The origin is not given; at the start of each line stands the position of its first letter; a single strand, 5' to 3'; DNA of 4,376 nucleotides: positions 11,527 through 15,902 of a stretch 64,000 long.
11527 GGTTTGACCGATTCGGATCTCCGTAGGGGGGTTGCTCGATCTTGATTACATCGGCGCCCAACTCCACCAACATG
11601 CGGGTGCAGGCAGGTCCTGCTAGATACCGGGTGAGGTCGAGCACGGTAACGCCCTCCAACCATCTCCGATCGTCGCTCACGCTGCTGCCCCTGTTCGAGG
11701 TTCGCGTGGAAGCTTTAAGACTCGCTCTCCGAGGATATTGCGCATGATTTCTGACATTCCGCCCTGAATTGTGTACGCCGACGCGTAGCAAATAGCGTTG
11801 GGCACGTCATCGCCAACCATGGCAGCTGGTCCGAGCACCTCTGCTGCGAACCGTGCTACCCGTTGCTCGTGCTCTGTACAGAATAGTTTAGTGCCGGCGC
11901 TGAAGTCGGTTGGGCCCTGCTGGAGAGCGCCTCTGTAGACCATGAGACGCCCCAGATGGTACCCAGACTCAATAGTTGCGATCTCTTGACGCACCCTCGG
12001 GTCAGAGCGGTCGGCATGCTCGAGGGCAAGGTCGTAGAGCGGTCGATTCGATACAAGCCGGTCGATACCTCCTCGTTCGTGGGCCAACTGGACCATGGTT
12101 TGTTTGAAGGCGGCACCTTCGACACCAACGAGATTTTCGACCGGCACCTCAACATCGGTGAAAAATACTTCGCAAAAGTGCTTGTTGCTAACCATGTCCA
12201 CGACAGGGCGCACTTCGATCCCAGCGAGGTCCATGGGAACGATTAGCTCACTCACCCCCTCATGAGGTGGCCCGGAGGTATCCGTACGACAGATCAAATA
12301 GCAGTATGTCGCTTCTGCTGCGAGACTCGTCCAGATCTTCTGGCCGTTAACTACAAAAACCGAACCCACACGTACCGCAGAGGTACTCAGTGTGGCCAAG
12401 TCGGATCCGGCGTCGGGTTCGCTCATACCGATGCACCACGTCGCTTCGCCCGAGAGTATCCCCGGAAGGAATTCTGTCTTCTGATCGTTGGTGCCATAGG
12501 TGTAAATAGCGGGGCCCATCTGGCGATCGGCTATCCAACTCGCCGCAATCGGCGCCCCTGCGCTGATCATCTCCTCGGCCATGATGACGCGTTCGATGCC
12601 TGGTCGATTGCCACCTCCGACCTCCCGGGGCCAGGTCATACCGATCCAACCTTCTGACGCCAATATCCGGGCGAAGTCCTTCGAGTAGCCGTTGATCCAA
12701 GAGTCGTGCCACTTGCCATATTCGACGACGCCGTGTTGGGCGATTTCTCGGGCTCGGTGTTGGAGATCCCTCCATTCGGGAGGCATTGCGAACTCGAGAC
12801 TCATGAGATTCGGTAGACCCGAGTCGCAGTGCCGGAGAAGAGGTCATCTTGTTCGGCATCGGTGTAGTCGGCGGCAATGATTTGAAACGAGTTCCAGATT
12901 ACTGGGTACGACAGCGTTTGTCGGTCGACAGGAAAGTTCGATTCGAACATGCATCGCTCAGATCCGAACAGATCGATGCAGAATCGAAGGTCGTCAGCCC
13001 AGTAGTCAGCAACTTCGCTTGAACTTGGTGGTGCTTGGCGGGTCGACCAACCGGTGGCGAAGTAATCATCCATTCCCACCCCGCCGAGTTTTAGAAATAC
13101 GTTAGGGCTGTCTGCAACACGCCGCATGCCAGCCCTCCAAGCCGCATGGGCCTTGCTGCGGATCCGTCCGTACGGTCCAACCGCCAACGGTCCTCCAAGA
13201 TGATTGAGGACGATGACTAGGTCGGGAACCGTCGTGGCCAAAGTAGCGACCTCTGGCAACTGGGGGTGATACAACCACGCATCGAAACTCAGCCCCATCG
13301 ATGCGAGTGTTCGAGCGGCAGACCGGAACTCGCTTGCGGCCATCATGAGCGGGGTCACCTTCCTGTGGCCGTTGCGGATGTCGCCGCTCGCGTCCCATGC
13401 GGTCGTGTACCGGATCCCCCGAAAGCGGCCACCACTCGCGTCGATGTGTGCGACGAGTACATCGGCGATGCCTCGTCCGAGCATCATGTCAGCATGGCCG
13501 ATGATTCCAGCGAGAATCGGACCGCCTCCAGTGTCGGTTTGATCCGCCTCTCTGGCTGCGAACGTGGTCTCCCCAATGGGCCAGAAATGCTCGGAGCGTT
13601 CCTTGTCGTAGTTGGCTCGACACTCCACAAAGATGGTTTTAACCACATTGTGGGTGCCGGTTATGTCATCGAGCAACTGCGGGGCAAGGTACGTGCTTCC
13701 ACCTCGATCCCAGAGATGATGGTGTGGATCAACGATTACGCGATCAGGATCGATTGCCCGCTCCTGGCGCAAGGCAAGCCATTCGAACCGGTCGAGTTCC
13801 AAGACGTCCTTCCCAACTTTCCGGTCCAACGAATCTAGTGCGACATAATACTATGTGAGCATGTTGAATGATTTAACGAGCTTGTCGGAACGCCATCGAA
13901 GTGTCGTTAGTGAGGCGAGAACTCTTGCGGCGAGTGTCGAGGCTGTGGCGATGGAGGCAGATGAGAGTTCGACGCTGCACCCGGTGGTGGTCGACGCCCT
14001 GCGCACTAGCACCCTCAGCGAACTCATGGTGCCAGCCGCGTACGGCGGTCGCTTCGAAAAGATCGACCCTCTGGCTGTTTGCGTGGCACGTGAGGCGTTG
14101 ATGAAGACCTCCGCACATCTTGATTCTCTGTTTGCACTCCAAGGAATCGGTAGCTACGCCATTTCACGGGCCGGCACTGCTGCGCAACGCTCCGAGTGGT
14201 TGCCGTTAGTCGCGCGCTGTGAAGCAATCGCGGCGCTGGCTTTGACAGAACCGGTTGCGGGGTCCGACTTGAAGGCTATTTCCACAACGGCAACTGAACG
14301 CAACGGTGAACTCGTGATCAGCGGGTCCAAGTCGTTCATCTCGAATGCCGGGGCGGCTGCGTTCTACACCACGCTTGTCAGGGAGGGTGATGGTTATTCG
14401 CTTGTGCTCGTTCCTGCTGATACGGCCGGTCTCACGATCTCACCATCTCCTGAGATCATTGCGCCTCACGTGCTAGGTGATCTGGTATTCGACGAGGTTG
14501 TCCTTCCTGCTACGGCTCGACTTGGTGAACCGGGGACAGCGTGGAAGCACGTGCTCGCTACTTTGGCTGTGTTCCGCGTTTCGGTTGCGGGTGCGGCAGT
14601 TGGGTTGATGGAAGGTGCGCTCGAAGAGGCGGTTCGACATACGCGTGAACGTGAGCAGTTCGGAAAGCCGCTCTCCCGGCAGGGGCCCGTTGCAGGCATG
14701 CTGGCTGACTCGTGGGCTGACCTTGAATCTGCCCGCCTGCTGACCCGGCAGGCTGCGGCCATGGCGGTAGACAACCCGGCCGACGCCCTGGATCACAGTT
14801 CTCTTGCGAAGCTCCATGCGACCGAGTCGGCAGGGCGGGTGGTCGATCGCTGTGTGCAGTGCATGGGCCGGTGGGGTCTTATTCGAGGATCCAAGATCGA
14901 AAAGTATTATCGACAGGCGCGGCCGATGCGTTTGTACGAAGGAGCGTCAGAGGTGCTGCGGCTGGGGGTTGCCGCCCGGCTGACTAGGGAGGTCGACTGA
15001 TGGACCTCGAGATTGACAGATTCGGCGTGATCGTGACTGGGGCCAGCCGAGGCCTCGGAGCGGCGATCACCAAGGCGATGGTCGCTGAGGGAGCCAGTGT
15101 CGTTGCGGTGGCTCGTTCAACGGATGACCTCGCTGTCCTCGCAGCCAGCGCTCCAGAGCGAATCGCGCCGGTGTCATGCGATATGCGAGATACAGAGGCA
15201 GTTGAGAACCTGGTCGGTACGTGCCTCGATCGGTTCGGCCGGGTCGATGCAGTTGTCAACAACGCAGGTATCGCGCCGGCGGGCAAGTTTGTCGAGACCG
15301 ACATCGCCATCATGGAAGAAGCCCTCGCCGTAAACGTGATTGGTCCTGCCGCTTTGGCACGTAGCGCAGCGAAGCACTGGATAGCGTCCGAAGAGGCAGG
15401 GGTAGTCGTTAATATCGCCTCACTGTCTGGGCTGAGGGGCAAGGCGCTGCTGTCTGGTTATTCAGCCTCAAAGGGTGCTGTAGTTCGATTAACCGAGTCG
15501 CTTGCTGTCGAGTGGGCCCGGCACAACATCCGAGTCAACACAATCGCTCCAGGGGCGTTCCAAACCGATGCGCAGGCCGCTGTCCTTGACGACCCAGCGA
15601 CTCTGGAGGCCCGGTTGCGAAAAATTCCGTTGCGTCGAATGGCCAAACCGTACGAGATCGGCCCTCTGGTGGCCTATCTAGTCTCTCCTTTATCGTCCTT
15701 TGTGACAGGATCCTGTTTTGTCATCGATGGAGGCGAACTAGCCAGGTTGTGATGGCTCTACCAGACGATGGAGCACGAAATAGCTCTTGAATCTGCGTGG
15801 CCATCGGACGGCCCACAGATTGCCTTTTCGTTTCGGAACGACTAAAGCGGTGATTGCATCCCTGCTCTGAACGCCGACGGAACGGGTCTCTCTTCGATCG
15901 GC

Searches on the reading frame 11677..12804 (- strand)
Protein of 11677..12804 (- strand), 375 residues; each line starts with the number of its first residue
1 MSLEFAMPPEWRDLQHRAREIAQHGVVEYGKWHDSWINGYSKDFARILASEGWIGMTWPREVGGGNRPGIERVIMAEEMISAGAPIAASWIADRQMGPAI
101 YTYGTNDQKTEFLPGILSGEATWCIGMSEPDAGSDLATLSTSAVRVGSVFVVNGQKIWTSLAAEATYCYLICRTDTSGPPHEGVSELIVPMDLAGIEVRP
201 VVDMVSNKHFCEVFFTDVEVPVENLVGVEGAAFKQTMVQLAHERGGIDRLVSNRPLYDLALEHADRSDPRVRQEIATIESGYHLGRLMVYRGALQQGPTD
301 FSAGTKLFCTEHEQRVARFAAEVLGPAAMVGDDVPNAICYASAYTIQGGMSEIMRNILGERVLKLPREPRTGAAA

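Call 47: search_protein_families(library=pfam, proteins=[window:11677-12804:-], max_evalue=0.001)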
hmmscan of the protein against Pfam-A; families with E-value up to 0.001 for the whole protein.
window:11677-12804:- (375 aa): 3 families
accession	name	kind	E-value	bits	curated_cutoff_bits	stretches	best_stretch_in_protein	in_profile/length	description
PF02770.24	Acyl-CoA_dh_M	-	4.1e-21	75.4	33.3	1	124-218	1-97/97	Acyl-CoA dehydrogenase, middle domain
PF02771.21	Acyl-CoA_dh_N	-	2.2e-17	63.9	22.9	1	10-120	3-113/113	Acyl-CoA dehydrogenase, N-terminal domain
PF00441.29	Acyl-CoA_dh_1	-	1.6e-11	45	22.4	1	235-363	6-150/150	Acyl-CoA dehydrogenase, C-terminal domain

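Call 81: search_protein_families(library=ncbifam, proteins=[window:11677-12804:-], max_evalue=0.00001)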
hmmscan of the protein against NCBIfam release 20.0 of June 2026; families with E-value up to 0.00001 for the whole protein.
window:11677-12804:- (375 aa): 16 families
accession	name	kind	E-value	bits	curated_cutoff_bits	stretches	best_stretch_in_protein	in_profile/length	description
TIGR03204.1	pimC_large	equivalog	4.4e-52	177.3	623.85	1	43-252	44-253/395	pimeloyl-CoA dehydrogenase large subunit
NF042972.1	AcrlCoAredClosAcrC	equivalog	4.1e-32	111.3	640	1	4-247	2-245/378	acryloyl-CoA reductase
NF008997.0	PRK12341.1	equivalog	1.3e-29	103.5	537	1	38-244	36-242/382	acyl-CoA dehydrogenase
NF045552.1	GlutCoADH_Des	equivalog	6.3e-28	98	470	1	4-357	2-374/387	glutaryl-CoA dehydrogenase Acd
NF042439.1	SulpropCoADesulf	equivalog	1.3e-27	96.6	600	1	15-229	1-217/379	3-sulfinopropanoyl-CoA desulfinase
TIGR03207.1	cyc_hxne_CoA_dh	equivalog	5.6e-23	81.3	575.35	1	41-245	34-239/372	cyclohexanecarboxyl-CoA dehydrogenase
NF045652.1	ProlPCPDhRedW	equivalog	2.5e-21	75.9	650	1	46-244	38-240/376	L-prolyl-[peptidyl-carrier protein] dehydrogenase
NF043006.1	CyhCrbnylCoADH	equivalog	8.9e-20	71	650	1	44-245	40-242/380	cyclohexane-1-carbonyl-CoA dehydrogenase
NF002885.1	PRK03354.1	equivalog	2.8e-18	66.1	540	1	40-244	38-239/378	crotonobetainyl-CoA dehydrogenase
NF053553.1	prodigi_MBC_PigA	equivalog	9.8e-18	64.4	500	1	100-238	100-242/381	prodigiosin MBC biosynthesis dehydrogenase PigA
NF058590.1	AcCoDHFadEBacil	equivalog_domain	3.5e-14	52.2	600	1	52-230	66-243/586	acyl-CoA dehydrogenase FadE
TIGR03203.1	pimD_small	equivalog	1.7e-11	43.8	652.7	1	38-228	36-224/378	pimeloyl-CoA dehydrogenase small subunit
NF007000.1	PRK09463.1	subfamily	1.3e-10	40.3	600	1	43-167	77-211/726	acyl-CoA dehydrogenase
NF052270.1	Staph_DH_FadE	equivalog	1.6e-10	40.3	600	1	100-222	117-238/400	acyl-CoA dehydrogenase FadE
NF009586.0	PRK13026.1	subfamily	9.3e-09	34.1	608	1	46-147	115-218/777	acyl-CoA dehydrogenase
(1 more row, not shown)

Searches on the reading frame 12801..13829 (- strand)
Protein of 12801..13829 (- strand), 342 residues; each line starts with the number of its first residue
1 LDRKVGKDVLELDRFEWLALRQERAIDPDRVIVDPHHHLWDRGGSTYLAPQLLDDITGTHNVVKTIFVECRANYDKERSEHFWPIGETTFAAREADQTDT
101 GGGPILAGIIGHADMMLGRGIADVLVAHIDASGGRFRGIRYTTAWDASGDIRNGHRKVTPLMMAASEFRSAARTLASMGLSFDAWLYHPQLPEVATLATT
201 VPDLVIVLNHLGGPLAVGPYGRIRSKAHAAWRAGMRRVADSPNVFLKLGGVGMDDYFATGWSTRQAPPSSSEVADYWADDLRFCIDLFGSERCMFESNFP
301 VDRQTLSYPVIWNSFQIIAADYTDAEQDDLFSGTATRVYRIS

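Call 47: search_protein_families(library=pfam, proteins=[window:12801-13829:-], max_evalue=0.001)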
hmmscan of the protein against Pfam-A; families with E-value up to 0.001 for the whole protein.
window:12801-13829:- (342 aa): 1 family
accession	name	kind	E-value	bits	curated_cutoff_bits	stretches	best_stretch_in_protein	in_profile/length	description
PF04909.20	Amidohydro_2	-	7.6e-30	105.1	26.4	1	122-341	92-289/289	Amidohydrolase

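Call 81: search_protein_families(library=ncbifam, proteins=[window:12801-13829:-], max_evalue=0.00001)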
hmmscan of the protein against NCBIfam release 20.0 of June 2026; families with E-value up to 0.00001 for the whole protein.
window:12801-13829:- (342 aa): 1 family
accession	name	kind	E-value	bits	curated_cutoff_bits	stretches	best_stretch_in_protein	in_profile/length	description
NF052480.1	FuconLaconase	equivalog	2.2e-18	66.8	400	1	105-341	72-286/287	L-fucono-1,5-lactonase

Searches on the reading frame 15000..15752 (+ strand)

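Call 47: search_protein_families(library=pfam, proteins=[window:15000-15752:+], max_evalue=0.001)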
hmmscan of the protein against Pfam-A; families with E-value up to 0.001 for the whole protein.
window:15000-15752:+ (250 aa): 7 families
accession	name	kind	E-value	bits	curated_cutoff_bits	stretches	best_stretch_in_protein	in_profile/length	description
PF13561.12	adh_short_C2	-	2.9e-58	197.7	27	1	14-245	1-234/236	Enoyl-(Acyl carrier protein) reductase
PF00106.31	adh_short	-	8.7e-52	175.9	26.6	1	10-197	3-192/195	short chain dehydrogenase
PF08659.16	KR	-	4.9e-13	49.8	22.6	1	10-185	3-176/180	KR domain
PF23441.1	SDR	-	2.7e-08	34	27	1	10-245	10-254/258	SDR-like rossmann domain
PF01370.27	Epimerase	-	1.9e-06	27.9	20.9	1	10-168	1-156/240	NAD dependent epimerase/dehydratase family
PF13460.12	NAD_binding_10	-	9.4e-06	26.1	27.2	1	14-172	1-138/184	NAD(P)H-binding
PF04321.23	RmlD_sub_bind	-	2.3e-05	24.1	27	1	10-126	3-92/287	RmlD substrate binding domain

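Call 81: search_protein_families(library=ncbifam, proteins=[window:15000-15752:+], max_evalue=0.00001)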
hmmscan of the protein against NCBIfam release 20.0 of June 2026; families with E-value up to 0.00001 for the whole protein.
window:15000-15752:+ (250 aa): 228 families (the best 25 are shown)
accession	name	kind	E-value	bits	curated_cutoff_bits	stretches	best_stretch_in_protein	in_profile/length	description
NF005559.1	PRK07231.1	subfamily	1.6e-66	224.3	215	1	10-247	7-248/249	glucose 1-dehydrogenase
NF052558.1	MBtsdlDhBudC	equivalog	5.2e-58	196.6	270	1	10-248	6-243/250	meso-2,3-butanediol dehydrogenase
NF005893.0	PRK07856.1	equivalog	5.3e-57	193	255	1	9-245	11-240/255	SDR family oxidoreductase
NF006070.0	PRK08213.1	subfamily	2.3e-53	181.3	279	1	10-246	15-256/259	gluconate 5-dehydrogenase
NF005446.0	PRK07035.1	equivalog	7.8e-52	176.1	373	1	10-247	14-254/255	SDR family oxidoreductase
NF005067.0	PRK06484.1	equivalog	8.3e-50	169.8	713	1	10-245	12-250/524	short chain dehydrogenase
NF004198.0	PRK05653.1-3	equivalog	4.4e-49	167.2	296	1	10-246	10-246/248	3-oxoacyl-ACP reductase FabG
TIGR01830.1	3oxo_ACP_reduc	equivalog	3.7e-48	164.3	297.75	1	10-245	1-237/239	3-oxoacyl-[acyl-carrier-protein] reductase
NF005309.0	PRK06841.1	subfamily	5.4e-48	163.7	286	1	5-245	13-251/255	GolD/DthD family dehydrogenase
TIGR01832.1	kduD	equivalog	1.7e-47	162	338.85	1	10-249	8-248/248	2-dehydro-3-deoxy-D-gluconate 5-dehydrogenase KduD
NF004847.0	PRK06198.1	subfamily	6.2e-47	160.1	240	1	9-242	9-251/269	oxidoreductase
NF006693.0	PRK09242.1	equivalog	8.5e-47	159.4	328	1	10-247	13-254/258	SDR family oxidoreductase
NF009466.0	PRK12826.1-2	subfamily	2.3e-46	158.3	222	1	10-247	6-245/248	3-oxoacyl-ACP reductase FabG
NF004791.0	PRK06138.1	equivalog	2.8e-46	157.9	312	1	10-248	8-251/252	SDR family oxidoreductase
NF009464.0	PRK12824.1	subfamily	3.3e-45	154.7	269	1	11-246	6-242/245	3-oxoacyl-ACP reductase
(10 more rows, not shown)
